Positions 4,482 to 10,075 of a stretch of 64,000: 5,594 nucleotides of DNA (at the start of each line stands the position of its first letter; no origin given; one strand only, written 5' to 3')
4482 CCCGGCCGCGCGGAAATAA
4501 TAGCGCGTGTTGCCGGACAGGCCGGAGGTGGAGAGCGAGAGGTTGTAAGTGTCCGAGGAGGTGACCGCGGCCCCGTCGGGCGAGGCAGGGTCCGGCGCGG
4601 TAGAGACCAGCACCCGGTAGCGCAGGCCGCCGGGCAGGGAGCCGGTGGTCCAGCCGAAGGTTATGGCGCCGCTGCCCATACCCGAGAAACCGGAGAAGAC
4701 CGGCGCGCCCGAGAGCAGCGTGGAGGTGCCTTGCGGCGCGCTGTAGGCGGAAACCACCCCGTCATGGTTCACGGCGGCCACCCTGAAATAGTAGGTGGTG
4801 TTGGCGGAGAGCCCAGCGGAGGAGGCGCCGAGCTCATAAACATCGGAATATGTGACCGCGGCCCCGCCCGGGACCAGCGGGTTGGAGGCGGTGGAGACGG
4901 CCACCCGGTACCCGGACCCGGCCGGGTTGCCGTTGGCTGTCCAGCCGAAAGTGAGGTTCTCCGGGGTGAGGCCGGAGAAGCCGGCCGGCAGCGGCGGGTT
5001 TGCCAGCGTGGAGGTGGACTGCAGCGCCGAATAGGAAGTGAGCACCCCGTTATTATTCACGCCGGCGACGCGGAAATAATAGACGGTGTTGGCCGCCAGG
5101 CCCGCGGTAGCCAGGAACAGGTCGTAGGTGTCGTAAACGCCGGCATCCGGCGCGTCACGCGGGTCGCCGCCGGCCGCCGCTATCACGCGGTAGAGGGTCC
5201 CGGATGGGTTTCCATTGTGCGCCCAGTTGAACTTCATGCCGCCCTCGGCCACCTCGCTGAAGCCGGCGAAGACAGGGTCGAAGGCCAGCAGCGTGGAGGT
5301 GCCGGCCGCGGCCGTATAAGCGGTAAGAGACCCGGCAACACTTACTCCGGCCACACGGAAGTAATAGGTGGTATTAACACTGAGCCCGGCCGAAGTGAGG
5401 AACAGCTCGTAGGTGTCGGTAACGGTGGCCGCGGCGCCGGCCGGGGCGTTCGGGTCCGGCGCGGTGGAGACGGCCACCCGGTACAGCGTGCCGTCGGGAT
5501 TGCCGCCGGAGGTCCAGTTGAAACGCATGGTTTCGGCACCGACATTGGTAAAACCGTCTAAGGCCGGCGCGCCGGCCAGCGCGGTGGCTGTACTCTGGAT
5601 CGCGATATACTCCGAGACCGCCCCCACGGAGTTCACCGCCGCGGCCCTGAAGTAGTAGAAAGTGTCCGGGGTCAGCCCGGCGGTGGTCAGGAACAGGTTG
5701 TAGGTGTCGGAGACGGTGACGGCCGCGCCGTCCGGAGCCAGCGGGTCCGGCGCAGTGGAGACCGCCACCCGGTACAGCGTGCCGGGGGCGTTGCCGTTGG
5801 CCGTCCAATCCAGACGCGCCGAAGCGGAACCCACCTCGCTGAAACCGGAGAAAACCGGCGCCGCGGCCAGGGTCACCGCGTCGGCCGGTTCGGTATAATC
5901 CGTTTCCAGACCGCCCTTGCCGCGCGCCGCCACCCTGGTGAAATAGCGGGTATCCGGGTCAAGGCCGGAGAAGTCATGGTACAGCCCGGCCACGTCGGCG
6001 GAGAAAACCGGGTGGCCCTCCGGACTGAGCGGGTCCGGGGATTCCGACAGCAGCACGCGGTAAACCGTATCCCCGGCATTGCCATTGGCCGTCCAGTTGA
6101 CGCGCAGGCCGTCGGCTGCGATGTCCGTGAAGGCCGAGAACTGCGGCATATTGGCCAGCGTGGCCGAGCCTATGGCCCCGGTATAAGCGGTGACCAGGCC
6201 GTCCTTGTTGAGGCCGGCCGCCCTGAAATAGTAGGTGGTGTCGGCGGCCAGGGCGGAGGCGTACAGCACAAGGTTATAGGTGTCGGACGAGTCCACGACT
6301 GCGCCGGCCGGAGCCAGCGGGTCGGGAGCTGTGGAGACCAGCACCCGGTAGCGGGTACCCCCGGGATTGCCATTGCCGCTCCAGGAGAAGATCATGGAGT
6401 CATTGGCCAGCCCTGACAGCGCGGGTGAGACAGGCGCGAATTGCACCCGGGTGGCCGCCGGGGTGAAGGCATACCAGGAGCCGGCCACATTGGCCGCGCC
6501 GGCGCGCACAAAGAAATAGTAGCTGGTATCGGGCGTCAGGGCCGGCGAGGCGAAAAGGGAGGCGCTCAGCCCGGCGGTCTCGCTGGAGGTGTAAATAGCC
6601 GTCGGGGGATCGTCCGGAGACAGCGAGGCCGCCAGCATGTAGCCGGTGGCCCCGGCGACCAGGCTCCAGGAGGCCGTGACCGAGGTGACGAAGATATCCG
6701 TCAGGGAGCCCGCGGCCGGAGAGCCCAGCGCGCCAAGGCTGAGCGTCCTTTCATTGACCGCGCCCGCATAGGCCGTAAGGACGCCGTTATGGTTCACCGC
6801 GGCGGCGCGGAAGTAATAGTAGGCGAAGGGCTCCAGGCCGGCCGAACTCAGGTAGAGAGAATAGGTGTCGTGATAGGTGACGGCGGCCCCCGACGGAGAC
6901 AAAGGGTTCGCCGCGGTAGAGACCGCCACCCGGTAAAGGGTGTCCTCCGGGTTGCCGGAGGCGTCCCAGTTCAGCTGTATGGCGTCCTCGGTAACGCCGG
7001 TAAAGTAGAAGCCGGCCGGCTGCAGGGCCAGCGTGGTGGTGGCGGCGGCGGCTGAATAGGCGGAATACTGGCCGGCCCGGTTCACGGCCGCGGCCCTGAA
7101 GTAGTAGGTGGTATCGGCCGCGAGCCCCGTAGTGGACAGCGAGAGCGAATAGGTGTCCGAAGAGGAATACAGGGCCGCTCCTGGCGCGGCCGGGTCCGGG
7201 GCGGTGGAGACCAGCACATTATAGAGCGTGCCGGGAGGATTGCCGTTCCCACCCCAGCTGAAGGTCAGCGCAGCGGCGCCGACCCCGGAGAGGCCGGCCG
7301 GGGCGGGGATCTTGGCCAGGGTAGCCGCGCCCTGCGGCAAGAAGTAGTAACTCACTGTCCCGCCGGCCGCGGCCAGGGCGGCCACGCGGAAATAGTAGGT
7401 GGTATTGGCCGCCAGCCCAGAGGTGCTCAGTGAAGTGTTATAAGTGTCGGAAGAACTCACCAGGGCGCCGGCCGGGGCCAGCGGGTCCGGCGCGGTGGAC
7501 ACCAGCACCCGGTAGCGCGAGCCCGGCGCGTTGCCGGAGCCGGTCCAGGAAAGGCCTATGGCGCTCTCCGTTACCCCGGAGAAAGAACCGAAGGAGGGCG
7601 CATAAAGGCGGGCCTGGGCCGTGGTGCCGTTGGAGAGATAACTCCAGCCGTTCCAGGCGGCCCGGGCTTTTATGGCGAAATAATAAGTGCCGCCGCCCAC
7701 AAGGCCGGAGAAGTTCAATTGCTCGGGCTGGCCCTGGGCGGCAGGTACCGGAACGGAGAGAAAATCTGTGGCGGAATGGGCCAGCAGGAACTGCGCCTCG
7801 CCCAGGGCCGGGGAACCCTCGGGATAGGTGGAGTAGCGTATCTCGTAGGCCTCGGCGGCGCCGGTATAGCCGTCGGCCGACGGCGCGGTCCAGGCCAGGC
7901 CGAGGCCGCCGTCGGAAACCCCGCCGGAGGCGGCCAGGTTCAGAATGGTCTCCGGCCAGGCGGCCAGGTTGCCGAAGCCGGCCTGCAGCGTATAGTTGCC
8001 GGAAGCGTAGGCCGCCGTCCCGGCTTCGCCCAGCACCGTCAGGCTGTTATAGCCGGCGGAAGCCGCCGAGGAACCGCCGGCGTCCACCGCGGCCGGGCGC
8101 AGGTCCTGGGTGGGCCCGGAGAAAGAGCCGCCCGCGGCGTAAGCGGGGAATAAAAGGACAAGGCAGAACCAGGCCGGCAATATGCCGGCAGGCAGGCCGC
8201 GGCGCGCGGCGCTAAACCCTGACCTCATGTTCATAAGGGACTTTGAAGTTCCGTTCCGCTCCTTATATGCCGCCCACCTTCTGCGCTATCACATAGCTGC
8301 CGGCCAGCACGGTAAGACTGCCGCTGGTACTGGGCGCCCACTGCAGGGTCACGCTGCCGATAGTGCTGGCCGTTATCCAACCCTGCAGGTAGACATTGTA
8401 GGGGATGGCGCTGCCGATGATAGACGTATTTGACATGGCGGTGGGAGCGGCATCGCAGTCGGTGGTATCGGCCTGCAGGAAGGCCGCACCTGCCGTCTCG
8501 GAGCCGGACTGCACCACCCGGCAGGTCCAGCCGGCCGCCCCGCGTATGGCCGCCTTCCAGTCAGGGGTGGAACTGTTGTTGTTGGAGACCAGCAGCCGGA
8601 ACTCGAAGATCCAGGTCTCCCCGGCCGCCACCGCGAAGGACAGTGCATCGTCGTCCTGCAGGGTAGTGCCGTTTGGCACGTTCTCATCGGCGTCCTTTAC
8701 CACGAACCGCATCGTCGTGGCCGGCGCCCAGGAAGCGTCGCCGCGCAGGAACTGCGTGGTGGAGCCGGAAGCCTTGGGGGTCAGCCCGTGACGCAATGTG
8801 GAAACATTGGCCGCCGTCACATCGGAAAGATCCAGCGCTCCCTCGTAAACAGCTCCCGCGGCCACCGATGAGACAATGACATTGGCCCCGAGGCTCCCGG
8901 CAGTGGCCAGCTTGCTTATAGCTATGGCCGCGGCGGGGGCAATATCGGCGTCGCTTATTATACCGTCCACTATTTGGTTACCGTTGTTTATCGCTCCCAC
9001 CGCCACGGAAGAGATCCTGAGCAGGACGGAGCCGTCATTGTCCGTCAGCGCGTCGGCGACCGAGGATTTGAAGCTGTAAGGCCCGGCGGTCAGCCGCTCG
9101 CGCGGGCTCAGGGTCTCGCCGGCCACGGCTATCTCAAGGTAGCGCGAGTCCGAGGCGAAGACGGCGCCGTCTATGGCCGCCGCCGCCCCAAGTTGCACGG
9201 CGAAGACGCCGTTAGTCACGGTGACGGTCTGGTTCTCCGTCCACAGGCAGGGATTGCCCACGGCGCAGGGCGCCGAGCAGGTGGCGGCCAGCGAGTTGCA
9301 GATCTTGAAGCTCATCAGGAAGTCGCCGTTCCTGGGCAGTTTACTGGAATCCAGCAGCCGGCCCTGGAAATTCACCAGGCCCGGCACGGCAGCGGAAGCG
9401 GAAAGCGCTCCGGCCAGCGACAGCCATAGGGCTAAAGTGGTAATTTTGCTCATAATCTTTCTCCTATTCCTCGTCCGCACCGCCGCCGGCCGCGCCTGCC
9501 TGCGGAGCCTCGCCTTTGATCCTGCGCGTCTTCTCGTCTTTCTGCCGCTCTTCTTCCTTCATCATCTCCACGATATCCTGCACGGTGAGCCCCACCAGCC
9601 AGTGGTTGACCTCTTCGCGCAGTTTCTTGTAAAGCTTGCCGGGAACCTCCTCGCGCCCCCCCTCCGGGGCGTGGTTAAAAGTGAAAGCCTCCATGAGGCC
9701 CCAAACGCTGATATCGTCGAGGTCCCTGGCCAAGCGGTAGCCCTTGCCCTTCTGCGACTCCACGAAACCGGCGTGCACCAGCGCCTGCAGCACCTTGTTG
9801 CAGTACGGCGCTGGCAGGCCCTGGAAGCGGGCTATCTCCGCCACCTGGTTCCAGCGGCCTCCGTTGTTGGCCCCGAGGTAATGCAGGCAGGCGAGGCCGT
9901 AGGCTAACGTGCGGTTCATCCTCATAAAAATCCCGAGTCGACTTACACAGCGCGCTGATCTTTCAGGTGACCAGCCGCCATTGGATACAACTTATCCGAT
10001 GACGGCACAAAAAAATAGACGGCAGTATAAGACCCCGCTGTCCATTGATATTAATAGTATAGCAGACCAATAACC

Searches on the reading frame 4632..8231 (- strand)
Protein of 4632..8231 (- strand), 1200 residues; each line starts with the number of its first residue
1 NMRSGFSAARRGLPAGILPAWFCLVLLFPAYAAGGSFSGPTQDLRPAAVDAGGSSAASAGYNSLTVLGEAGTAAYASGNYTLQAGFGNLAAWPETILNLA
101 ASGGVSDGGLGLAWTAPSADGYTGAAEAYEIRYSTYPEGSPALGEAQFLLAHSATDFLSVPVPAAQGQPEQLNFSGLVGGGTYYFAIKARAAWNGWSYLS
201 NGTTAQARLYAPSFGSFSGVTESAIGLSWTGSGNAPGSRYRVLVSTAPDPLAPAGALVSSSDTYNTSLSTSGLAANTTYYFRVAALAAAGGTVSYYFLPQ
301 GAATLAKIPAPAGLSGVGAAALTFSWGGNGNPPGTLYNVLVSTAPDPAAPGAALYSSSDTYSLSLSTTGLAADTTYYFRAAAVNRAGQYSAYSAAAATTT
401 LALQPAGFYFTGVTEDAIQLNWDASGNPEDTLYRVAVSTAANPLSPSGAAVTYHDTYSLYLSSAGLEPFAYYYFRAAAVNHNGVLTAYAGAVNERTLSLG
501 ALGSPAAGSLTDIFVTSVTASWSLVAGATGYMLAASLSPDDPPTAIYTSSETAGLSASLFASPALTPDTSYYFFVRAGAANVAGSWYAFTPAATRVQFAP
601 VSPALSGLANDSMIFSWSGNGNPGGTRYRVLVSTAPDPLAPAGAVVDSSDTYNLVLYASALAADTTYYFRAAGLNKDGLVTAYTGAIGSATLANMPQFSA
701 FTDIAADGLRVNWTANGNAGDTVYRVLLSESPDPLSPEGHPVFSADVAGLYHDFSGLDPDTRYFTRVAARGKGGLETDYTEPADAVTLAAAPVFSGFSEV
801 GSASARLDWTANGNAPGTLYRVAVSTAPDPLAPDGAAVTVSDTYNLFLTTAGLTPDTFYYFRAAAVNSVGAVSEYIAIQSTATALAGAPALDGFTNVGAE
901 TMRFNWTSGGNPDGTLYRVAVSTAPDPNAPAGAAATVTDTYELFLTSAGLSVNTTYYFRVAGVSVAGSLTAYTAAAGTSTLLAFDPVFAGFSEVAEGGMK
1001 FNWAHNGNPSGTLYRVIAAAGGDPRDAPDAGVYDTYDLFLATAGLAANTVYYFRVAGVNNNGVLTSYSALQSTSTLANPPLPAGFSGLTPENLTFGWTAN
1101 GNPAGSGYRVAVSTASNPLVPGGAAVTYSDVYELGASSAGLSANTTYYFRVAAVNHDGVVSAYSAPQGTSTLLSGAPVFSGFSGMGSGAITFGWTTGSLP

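Call 41: search_protein_families(library=pfam, proteins=[window:4632-8231:-], max_evalue=0.01)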
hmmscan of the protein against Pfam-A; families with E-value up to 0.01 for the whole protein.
window:4632-8231:- (1200 aa): 7 families
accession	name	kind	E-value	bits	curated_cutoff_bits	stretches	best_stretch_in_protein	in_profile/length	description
PF00041.27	fn3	-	1.7e-62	208.1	25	7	211-291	2-74/84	Fibronectin type III domain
PF16656.11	Pur_ac_phosph_N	-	9.1e-37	126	30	1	895-964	9-82/93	Purple acid Phosphatase, N-terminal domain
PF25788.1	Ig_Rha78A_N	-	6.3e-35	120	27.4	1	219-290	14-88/105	Rha78A-like, N-terminal immunoglobulin domain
PF16655.11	PhoD_N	-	3.5e-13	50.3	30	0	349-385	45-78/90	PhoD-like phosphatase, N-terminal domain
PF10179.15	NDNF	-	4.5e-05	24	27.3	0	368-398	94-124/127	Neuron-derived neurotrophic factor, first Fn(III) domain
PF24489.1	Ig_J_second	-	0.00037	20.9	27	0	546-580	45-80/105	Tip attachment protein J second Ig-like domain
PF01108.23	Tissue_fac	-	0.0017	18.6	27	0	906-964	41-100/107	Tissue factor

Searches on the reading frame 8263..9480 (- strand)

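Call 3: search_protein_families(library=ncbifam, proteins=[window:8263-9480:-], max_evalue=0.01)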
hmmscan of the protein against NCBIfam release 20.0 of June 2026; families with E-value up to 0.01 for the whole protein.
window:8263-9480:- (405 aa): 1 family
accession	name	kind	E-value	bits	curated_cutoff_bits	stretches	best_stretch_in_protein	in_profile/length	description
NF053851.1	Bdello_MAT_N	subfamily_domain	2.2e-05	24.3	60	0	24-101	6-76/162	mosaic adhesive trimer family chimeric fiber protein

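Call 4: search_protein_families(library=pfam, proteins=[window:8263-9480:-], max_evalue=0.01)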
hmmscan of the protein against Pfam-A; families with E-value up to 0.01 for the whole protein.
window:8263-9480:- (405 aa): 0 families

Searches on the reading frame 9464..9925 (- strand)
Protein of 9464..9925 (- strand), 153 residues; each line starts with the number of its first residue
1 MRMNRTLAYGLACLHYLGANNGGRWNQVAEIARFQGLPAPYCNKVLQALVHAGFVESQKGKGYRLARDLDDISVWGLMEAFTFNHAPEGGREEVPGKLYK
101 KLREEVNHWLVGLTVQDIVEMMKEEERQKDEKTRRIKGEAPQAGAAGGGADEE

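Call 3: search_protein_families(library=ncbifam, proteins=[window:9464-9925:-], max_evalue=0.01)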
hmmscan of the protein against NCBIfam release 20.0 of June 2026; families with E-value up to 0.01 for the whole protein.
window:9464-9925:- (153 aa): 8 families
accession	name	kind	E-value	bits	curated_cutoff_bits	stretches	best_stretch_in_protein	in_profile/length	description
TIGR00738.1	rrf2_super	superfamily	7.5e-19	67.9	73.3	1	1-119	1-131/132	Rrf2 family transcriptional regulator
TIGR02944.1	suf_reg_Xantho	equivalog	4.6e-10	40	110.65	1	2-81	3-83/130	SUF system Fe-S cluster assembly regulator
NF008886.0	PRK11920.1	equivalog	1.5e-09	37.7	193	1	1-78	1-79/153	iron-responsive transcriptional regulator RirA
NF047409.1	Cys_reg_CymR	equivalog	1.3e-07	31.8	195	1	3-128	3-133/139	cysteine metabolism transcriptional regulator CymR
TIGR02010.1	IscR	equivalog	2.8e-05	24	207.55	1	26-121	26-132/135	Fe-S cluster assembly transcriptional regulator IscR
NF008240.0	PRK11014.1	equivalog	0.00019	21.5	182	1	7-123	7-129/141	nitric oxide-sensing transcriptional repressor NsrR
NF008110.0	PRK10857.1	equivalog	0.00031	20.5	275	1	27-139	27-153/164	Fe-S cluster assembly transcriptional regulator IscR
NF007341.0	PRK09834.1-3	equivalog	0.00065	18.9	269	1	5-73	8-76/274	DNA-binding transcriptional regulator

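Call 4: search_protein_families(library=pfam, proteins=[window:9464-9925:-], max_evalue=0.01)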
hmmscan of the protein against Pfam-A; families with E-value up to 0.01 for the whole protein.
window:9464-9925:- (153 aa): 3 families
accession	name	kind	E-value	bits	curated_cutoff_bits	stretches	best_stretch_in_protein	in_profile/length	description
PF02082.26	Rrf2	-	6.1e-19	68.9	30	1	4-119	2-130/132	Iron-dependent Transcriptional regulator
PF12802.13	MarR_2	-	6.1e-05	23.6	27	1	13-58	10-53/61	MarR family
PF01978.25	TrmB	-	6.3e-05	23.2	25.6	1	27-62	24-59/68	Sugar-specific transcriptional regulator TrmB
